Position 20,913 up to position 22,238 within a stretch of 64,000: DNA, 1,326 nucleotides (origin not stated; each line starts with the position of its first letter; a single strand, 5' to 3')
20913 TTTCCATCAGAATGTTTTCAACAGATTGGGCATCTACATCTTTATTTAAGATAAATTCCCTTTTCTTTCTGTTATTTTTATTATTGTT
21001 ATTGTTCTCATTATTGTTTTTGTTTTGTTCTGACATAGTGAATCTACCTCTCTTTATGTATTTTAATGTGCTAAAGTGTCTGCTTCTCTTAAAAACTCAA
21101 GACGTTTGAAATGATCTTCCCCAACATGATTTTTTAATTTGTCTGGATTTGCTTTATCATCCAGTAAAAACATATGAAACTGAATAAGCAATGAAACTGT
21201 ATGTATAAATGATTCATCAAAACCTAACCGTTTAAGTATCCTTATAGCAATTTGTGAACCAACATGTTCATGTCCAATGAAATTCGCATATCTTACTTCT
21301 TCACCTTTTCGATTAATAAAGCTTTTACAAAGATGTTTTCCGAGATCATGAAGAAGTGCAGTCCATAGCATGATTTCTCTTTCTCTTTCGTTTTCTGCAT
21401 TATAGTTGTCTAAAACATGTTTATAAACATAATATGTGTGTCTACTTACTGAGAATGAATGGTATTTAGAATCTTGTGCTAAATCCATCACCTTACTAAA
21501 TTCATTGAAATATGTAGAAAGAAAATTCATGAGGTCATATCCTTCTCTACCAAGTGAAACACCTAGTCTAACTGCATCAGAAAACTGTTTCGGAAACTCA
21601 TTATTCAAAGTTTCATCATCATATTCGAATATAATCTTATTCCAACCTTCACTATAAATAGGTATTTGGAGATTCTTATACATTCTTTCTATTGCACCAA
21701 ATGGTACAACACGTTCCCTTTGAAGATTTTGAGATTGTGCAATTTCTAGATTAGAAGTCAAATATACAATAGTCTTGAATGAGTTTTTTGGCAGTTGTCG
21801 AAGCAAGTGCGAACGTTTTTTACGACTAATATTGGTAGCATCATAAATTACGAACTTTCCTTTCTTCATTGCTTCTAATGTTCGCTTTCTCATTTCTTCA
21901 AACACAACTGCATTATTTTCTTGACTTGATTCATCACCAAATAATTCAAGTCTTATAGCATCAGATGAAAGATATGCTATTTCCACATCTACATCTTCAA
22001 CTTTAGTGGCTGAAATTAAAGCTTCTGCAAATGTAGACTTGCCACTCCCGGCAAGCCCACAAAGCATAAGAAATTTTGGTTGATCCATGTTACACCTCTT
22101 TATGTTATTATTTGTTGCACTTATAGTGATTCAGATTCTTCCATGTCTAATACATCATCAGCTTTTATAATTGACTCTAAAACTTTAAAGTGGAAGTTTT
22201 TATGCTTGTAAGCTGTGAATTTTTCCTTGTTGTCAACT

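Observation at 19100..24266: RNA end-healing and sealing cassette (Pnk kinase fused to C-terminal HD; RNA ligase with tRNA-binding OB domain) flanked by ClpP-like and subtilisin-like proteases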

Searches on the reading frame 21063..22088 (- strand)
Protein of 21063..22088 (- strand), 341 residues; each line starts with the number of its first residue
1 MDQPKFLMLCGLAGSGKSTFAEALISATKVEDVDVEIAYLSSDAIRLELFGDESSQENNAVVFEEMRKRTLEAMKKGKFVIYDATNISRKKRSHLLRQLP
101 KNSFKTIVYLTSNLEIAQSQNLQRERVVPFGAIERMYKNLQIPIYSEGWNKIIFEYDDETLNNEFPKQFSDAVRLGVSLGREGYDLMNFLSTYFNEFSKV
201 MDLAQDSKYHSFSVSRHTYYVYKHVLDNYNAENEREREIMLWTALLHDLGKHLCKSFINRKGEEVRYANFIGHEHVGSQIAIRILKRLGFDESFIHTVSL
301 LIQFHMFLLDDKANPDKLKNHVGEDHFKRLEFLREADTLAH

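Call 3: search_protein_families(library=pfam, proteins=[window:21063-22088:-], max_evalue=0.01)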
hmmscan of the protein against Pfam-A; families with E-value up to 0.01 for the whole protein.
window:21063-22088:- (341 aa): 12 families
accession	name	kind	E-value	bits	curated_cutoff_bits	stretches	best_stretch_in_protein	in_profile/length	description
PF13671.12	AAA_33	-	5.6e-19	69.3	27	1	7-142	2-142/143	AAA domain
PF01966.28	HD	-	2.6e-08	34.6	22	1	210-337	4-111/116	HD domain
PF08433.16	KTI12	-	9.1e-08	32.4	22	1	7-155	4-152/271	Chromatin associated protein KTI12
PF01591.24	6PF2K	-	3.1e-05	23.8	27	1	7-108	16-128/223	6-phosphofructo-2-kinase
PF01583.26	APS_kinase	-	6.1e-05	23.5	21.1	1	5-120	3-117/152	Adenylylsulphate kinase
PF00158.32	Sigma54_activat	-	9.3e-05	22.6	20.2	1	7-107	25-125/168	Sigma-54 interaction domain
PF13401.12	AAA_22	-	0.00021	22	27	1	3-95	4-71/130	AAA domain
PF06414.18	Zeta_toxin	-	0.00071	19.5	22.3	1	3-126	15-145/199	Zeta toxin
PF13238.12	AAA_18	-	0.0011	19.8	29.4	1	8-76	2-65/128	AAA domain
PF13173.12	AAA_14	-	0.0074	16.7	27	0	5-115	3-101/129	AAA domain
PF02223.23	Thymidylate_kin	-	0.0091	16.1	27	0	53-86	142-176/185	Thymidylate kinase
PF20720.3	nSTAND3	-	0.0097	16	27.2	0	3-48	16-58/155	Novel STAND NTPase 3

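Call 7: search_protein_families(library=phrogs, proteins=[window:21063-22088:-], max_evalue=0.001)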
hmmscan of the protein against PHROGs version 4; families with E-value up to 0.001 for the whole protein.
window:21063-22088:- (341 aa): 10 families
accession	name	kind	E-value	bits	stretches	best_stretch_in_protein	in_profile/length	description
phrog_6931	-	unknown function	1.7e-39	137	2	3-156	184-340/343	-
phrog_505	-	other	5.1e-14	53.4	1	5-142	3-142/295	polynucleotide kinase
phrog_2071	-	other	1.9e-13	51.9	1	1-144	13-147/282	ATPase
phrog_246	-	other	7.5e-06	26.2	1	7-126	10-120/417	NinI-like serine-threonine phosphatase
phrog_761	-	other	3.9e-05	24.5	1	3-158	18-179/362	thymidylate kinase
phrog_2107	-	other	8.6e-05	23.3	1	8-86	7-93/201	thymidylate kinase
phrog_5268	-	unknown function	0.00012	22.7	0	106-140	159-193/278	-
phrog_2244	-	DNA, RNA and nucleotide metabolism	0.00066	20.2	0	185-316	197-299/392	tRNA nucleotidyltransferase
phrog_139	-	other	0.00076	20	0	2-30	81-109/342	deoxynucleoside monophosphate kinase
phrog_10255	-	other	0.00098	19.9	0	8-49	5-40/230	kinase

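Call 9: search_solved_structures(query=window:21063-22088:-, max_evalue=0.01, show_alignments=3)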
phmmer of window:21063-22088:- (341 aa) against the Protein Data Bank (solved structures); distinct sequences matched with E-value up to 0.01: 11.
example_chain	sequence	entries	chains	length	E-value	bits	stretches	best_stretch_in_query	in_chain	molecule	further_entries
3a4l_A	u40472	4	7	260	8.4e-10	41.5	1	6-155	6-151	L-seryl-tRNA(Sec) kinase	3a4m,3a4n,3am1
3adb_A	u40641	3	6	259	9e-10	41.4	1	6-156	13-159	L-seryl-tRNA(Sec) kinase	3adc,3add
4gp7_A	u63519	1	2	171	3.4e-05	26.4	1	6-127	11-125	Metallophosphoesterase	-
4jst_A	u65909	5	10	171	5.5e-05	25.7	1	6-124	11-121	Metallophosphoesterase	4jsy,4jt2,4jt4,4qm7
4gp6_A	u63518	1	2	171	6.7e-05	25.4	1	6-129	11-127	Metallophosphoesterase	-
4mde_A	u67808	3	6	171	0.00034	23.1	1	6-124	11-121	Metallophosphoesterase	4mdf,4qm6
4xrp_A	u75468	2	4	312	0.00067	22.1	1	4-141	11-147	Pnkp1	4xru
3wfo_A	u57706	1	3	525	0.0013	21.2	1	220-312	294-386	Poly A polymerase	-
3wfp_A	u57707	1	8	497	0.0014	21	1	220-312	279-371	Poly A polymerase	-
3wfr_E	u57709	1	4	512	0.0015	20.9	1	220-312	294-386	Poly A polymerase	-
3wfq_E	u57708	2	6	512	0.0016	20.9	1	220-312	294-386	Poly A polymerase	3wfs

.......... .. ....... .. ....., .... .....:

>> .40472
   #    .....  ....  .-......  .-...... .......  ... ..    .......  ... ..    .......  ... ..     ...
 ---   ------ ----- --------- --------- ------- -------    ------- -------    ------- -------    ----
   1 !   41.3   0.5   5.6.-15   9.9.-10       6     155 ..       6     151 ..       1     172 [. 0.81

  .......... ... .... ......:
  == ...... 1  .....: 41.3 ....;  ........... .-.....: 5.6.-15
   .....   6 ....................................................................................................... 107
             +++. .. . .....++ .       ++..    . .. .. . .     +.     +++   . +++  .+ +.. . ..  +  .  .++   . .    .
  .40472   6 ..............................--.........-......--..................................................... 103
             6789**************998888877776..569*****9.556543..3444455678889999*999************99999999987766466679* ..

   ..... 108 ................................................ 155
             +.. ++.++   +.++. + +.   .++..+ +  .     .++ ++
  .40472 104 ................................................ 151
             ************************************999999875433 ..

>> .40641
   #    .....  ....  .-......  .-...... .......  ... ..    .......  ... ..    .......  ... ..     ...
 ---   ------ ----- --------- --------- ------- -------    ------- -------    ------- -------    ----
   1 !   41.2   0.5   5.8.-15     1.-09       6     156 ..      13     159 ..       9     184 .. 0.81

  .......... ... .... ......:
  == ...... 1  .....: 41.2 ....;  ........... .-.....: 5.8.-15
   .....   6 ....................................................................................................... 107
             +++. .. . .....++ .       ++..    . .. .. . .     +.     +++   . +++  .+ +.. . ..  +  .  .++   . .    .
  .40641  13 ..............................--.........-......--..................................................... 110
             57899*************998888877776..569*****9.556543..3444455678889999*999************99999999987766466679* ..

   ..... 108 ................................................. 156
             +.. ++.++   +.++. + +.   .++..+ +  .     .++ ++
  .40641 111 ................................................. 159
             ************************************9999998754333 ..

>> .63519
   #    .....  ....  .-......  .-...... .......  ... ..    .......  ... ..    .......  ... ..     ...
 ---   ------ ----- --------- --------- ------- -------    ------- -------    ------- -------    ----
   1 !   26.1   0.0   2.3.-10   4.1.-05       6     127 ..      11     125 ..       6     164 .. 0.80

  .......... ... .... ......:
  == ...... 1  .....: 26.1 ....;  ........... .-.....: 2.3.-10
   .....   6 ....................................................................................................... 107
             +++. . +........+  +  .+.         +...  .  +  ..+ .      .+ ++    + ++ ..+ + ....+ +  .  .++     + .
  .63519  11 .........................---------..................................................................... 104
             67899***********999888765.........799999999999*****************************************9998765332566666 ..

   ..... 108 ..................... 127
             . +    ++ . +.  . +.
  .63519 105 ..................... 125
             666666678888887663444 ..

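Call 12: search_dna_similar(query=window:21063-22088:-, collection=phages, mode=protein, max_rows=40, max_evalue=0.001)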
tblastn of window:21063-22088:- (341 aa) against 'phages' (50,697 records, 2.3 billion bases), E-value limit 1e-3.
Records with a match: 129; places in all: 129; records where one place covers at least 80% of the query: 39.
Best place of each record, by identity: 60-80% 8; <60% 121.
By first word of the organism name: Streptomyces 60; Bacillus 38; Bacteriophage 7; Caulobacter 6; uncultured 3; Ruegeria 2; Xanthomonas 2; Agrobacterium 2; Staphylococcus 2; Lysinibacillus 1; and 6 more.
By host as written in the record: Streptomyces griseus ATCC 10137 19; Streptomyces lividans JI 1326 18; - 12; Bacillus anthracis Sterne 10; Streptomyces viridochromogenes DSM40736 8; Bacillus anthracis 7; Streptomyces sanglieri UNT16F27A 7; Bacillus cereus 6; and 25 more.
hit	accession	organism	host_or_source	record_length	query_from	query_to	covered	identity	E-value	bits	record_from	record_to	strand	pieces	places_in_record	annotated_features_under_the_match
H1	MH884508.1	Bacillus phage vB_BcoS-136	Bacillus cohnii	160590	2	341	100%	64.4%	9e-141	445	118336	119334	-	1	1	polynucleotide kinase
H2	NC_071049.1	Bacillus phage vB_BcoS-136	Bacillus cohnii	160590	2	341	100%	64.4%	9e-141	445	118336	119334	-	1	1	polynucleotide kinase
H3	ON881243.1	Bacillus phage PK-3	Bacillus sp.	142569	1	341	100%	63.7%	9e-144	454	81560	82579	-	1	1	AAA family ATPase | RnlA family RNA ligase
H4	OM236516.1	Bacillus phage FADO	Bacillus subtilis BEST7003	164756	2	341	100%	63.8%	3e-144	455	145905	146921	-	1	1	hypothetical protein | homing endonuclease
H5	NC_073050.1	Bacillus phage FADO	Bacillus subtilis BEST7003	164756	2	341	100%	63.8%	3e-144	455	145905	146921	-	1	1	hypothetical protein | homing endonuclease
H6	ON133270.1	Bacillus phage 2S-4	Rosselomorea vietnamensis FJAT-46955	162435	2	341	100%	63.3%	2e-143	453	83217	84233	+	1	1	none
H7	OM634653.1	Bacillus phage vB_BsuS_PJN02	Bacillus subtilis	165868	2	341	100%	63.3%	2e-143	453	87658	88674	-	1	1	polynucleotide kinase | endonuclease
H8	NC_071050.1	Bacillus phage vB_BsuS_PJN02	Bacillus subtilis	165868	2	341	100%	63.3%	2e-143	453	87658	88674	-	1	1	ATPase | homing endonuclease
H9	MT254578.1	Bacillus phage Izhevsk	Bacillus cereus VKM B-370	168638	5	341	99%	57.0%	1e-116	376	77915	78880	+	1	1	AAA family ATPase domain-containing protein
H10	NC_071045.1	Bacillus phage Izhevsk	Bacillus cereus VKM B-370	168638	5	341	99%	57.0%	1e-116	376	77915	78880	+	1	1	ATPase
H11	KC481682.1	Bacillus phage vB_BanS-Tsamsa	Bacillus anthracis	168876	5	341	99%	57.0%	3e-116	375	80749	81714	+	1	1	hypothetical protein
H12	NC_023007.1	Bacillus phage vB_BanS-Tsamsa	Bacillus anthracis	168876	5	341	99%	57.0%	3e-116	375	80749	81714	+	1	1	hypothetical protein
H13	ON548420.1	Bacillus phage vB_BanS-Thrax4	Bacillus anthracis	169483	5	341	99%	56.7%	2e-116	375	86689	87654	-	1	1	polynucleotide kinase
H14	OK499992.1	Bacillus phage vB_BanS_Nate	Bacillus anthracis Sterne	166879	5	341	99%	56.5%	2e-114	370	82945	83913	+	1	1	AAA family ATPase domain-containing protein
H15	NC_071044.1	Bacillus phage vB_BanS_Nate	Bacillus anthracis Sterne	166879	5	341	99%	56.5%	2e-114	370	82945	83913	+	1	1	ATPase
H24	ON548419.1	Bacillus phage vB_BanS-Thrax3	Bacillus anthracis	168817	4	341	99%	53.7%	8e-109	354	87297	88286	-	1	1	polynucleotide kinase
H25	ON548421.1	Bacillus phage vB_BanS-Thrax5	Bacillus anthracis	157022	1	341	100%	53.1%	6e-110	357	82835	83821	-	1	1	polynucleotide kinase | RNA ligase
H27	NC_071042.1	Bacillus phage vB_BanS_Sophrita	Bacillus anthracis Sterne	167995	1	341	100%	52.8%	4e-111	360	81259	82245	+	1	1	polynucleotide kinase | RNA ligase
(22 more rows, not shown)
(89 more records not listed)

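Call 14: get_annotated_region(hit=H1, flank=6000)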
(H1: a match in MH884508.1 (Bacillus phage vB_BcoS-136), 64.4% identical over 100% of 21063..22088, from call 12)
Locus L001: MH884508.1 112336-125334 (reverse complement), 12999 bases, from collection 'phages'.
description: Bacillus phage vB_BcoS-136, complete genome.
organism: Bacillus phage vB_BcoS-136 (NCBI taxid 2419619)
taxonomy: Viruses; Duplodnaviria; Heunggongvirae; Uroviricota; Caudoviricetes; Kenyattavirus; Kenyattavirus kv136
host: Bacillus cohnii; source: Lake Elmenteita sediment; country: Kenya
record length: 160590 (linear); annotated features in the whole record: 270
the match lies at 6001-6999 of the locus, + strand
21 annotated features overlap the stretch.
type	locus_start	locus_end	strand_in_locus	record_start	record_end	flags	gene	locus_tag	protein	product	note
CDS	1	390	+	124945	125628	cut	-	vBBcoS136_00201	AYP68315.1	putative NHN endonuclease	putative homolog of HNH homing endonuclease II [Bacillus phage Staley]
CDS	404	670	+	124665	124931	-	-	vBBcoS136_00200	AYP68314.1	hypothetical protein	-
CDS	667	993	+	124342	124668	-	-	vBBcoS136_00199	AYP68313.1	hypothetical protein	-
CDS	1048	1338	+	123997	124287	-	-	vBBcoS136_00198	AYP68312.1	hypothetical protein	putative homolog of YP_008873397 hypothetical protein [Bacillus phage vB_BanS-Tsamsa]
CDS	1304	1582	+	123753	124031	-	-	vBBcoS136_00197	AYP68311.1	hypothetical protein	-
CDS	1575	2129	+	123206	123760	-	gmk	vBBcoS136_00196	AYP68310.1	guanylate kinase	putative homolog of YP_008873400 hypothetical protein [Bacillus phage vB_BanS-Tsamsa]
CDS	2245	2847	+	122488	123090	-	dnaJ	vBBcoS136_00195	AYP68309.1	chaperone protein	putative homolog of DnaJ domain protein [Peptoniphilus sp. oral taxon 375]; chaperone protein DnaJ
CDS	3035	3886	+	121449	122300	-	apr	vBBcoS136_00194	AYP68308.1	subtilisin DY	putative homolog of YP_008873415 hypothetical protein [Bacillus phage vB_BanS-Tsamsa]; conserved domain ...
CDS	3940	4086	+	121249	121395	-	-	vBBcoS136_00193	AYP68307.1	hypothetical protein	-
CDS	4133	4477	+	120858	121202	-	-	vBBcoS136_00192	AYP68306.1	hypothetical protein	putative homolog of WP_000100139 hypothetical protein [Bacillus thuringiensis], hypothetical protein [Bacillus phage ...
CDS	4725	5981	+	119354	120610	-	-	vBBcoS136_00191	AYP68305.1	RNA ligase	putative homolog of uncharacterized protein CBO05P1_012 [Clostridium botulinum B str. Osaka05], RNA ligase ...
CDS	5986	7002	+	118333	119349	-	-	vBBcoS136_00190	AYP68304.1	polynucleotide kinase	putative homolog of YP_008873417 hypothetical protein [Bacillus phage vB_BanS-Tsamsa]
CDS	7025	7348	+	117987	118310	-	-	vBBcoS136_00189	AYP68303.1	hypothetical protein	-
CDS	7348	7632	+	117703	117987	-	-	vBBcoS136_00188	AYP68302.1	PQ loop repeat protein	putative homolog of hypothetical protein phi8074-B1_00061 [Clostridium phage phi8074-B1]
CDS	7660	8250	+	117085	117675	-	clpP1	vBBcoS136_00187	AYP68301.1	ATP-dependent Clp protease proteolytic subunit 1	putative homolog of YP_008873419 hypothetical protein [Bacillus phage vB_BanS-Tsamsa] and ATP-dependent Clp ...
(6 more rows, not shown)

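Call 15: get_annotated_region(hit=H12, flank=6000)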
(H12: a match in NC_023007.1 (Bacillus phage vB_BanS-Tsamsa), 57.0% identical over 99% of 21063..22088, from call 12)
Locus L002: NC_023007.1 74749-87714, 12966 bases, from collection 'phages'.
description: Bacillus phage vB_BanS-Tsamsa, complete genome.
organism: Bacillus phage vB_BanS-Tsamsa (NCBI taxid 1308863)
taxonomy: Viruses; Duplodnaviria; Heunggongvirae; Uroviricota; Caudoviricetes; Joanripponvirinae; Tsamsavirus; Tsamsavirus tsamsa
host: Bacillus anthracis; source: -; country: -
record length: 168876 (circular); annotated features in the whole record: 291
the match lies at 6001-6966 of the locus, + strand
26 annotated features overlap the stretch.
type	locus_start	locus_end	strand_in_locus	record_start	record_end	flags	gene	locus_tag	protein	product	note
CDS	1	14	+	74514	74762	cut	-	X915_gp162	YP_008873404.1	hypothetical protein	gp162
CDS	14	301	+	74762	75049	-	-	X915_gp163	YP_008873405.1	hypothetical protein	gp163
CDS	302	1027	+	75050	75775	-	-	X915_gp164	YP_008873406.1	metal-dependent hydrolase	gp164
CDS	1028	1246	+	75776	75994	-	-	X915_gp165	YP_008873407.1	hypothetical protein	gp165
CDS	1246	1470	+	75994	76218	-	-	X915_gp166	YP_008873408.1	hypothetical protein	gp166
CDS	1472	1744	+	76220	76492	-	-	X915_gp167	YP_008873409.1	hypothetical protein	gp167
CDS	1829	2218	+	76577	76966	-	-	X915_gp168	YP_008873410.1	hypothetical protein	gp168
CDS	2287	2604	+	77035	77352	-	-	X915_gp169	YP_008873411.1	hypothetical protein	gp169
CDS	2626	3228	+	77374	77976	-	-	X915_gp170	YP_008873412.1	hypothetical protein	gp170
CDS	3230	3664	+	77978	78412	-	-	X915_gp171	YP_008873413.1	hypothetical protein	gp171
CDS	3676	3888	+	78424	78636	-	-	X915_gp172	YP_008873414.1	hypothetical protein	gp172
CDS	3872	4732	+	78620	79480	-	-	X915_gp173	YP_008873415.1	protease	gp173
CDS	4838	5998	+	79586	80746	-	-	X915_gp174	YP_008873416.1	RNA ligase and tail fiber protein attachment catalyst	gp174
CDS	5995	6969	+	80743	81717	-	-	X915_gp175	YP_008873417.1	hypothetical protein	gp175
CDS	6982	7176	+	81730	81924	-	-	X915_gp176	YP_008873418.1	hypothetical protein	gp176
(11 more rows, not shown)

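Call 16: get_annotated_region(hit=H27, flank=6000)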
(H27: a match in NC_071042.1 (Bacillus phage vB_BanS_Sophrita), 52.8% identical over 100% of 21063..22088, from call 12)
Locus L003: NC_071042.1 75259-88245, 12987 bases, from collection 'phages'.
description: Bacillus phage vB_BanS_Sophrita, complete genome.
organism: Bacillus phage vB_BanS_Sophrita (NCBI taxid 2894790)
taxonomy: Viruses; Duplodnaviria; Heunggongvirae; Uroviricota; Caudoviricetes; Joanripponvirinae; Sophritavirus; Sophritavirus sophrita
host: Bacillus anthracis Sterne; source: raw sewage; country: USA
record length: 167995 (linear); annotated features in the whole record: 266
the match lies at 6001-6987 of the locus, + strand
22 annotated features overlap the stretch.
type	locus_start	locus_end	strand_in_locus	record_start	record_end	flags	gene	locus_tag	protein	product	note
CDS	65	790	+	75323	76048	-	-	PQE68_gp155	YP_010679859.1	metal-dependent hydrolase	gp155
CDS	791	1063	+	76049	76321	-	-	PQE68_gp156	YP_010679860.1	hypothetical protein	gp156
CDS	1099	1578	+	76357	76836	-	-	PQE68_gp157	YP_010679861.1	hypothetical protein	gp157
CDS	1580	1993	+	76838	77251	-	-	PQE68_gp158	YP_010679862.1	hypothetical protein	gp158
CDS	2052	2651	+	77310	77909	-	-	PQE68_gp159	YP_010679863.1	nucleotidyltransferase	gp159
CDS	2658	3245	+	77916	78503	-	-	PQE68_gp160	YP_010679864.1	HNH endonuclease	gp160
CDS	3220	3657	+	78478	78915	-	-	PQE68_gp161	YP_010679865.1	hypothetical protein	gp161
CDS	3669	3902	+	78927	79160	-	-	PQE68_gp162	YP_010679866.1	hypothetical protein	gp162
CDS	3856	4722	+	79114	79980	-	-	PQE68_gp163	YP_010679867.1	protease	gp163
CDS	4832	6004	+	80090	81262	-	-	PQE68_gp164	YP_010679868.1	RNA ligase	gp164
CDS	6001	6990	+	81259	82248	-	-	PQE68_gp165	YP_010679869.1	polynucleotide kinase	gp165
CDS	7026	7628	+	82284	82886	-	-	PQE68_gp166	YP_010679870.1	head maturation protease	gp166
CDS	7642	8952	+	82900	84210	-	-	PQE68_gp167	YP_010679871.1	ATP-dependent DNA ligase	gp167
CDS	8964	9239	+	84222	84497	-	-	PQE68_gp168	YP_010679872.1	hypothetical protein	gp168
CDS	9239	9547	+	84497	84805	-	-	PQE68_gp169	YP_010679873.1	hypothetical protein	gp169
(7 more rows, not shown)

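Call 17: find_encoding_contigs(protein=window:21063-22088:-, flank=10000, max_places=6)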
Protein window:21063-22088:- (341 aa): no gene with exactly this product is on record in the collection.

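Call 24: find_homologous_proteins(query=window:21063-22088:-, max_evalue=0.00001)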
Query window:21063-22088:- (341 aa): 442 proteins with E <= 0.00001 among 3334 candidates; the best 120 are listed.
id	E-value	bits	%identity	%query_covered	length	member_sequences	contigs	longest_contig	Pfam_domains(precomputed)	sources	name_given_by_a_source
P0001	2.3e-224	761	100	100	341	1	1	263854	PF01966.29,PF13671.13,PF08433.17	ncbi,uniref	ncbi:AAA family ATPase [Halobacillus rhizosphaerae]|uniref:AAA family ATPase n=1 Tax=Halobacillus rh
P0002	1.9e-150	519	68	100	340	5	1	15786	PF01591.25,PF01966.29,PF13671.13,PF08433.17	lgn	-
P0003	1.6e-148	512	66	100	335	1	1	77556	PF01966.29,PF13671.13,PF08433.17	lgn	-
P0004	4.9e-147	507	66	100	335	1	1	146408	PF01591.25,PF01966.29,PF13671.13,PF13207.13,PF08433.17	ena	-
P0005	1.3e-145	503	67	100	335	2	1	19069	PF01591.25,PF01966.29,PF13671.13,PF08433.17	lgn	-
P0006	1.7e-144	499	65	100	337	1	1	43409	PF01966.29,PF13671.13,PF08433.17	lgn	-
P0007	2.2e-144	499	66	98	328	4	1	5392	PF01966.29,PF13671.13,PF13207.13,PF08433.17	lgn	-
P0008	9.3e-144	497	63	100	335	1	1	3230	PF01966.29,PF13671.13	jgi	jgi:putative nucleotidyltransferase with HDIG domain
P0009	4.0e-143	494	64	100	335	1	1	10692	PF01591.25,PF01966.29,PF13671.13,PF08433.17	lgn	-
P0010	3.1e-141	488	66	98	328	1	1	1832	PF01966.29,PF13671.13,PF08433.17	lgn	-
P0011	6.3e-139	481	64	100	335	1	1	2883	PF01591.25,PF01966.29,PF13671.13,PF08433.17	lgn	-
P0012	2.9e-138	478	64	100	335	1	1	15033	PF06414.19,PF01591.25,PF01966.29,PF13671.13,PF13207.13,PF08433.17,PF13238.13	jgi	jgi:putative nucleotidyltransferase with HDIG domain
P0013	7.3e-138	477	65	100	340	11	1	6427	PF01966.29,PF13671.13,PF08433.17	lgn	-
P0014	9.0e-138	477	64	100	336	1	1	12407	PF06414.19,PF01966.29,PF13671.13,PF01583.27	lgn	-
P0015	1.1e-137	477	63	100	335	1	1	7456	PF01966.29,PF13671.13,PF08433.17,PF13401.13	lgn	-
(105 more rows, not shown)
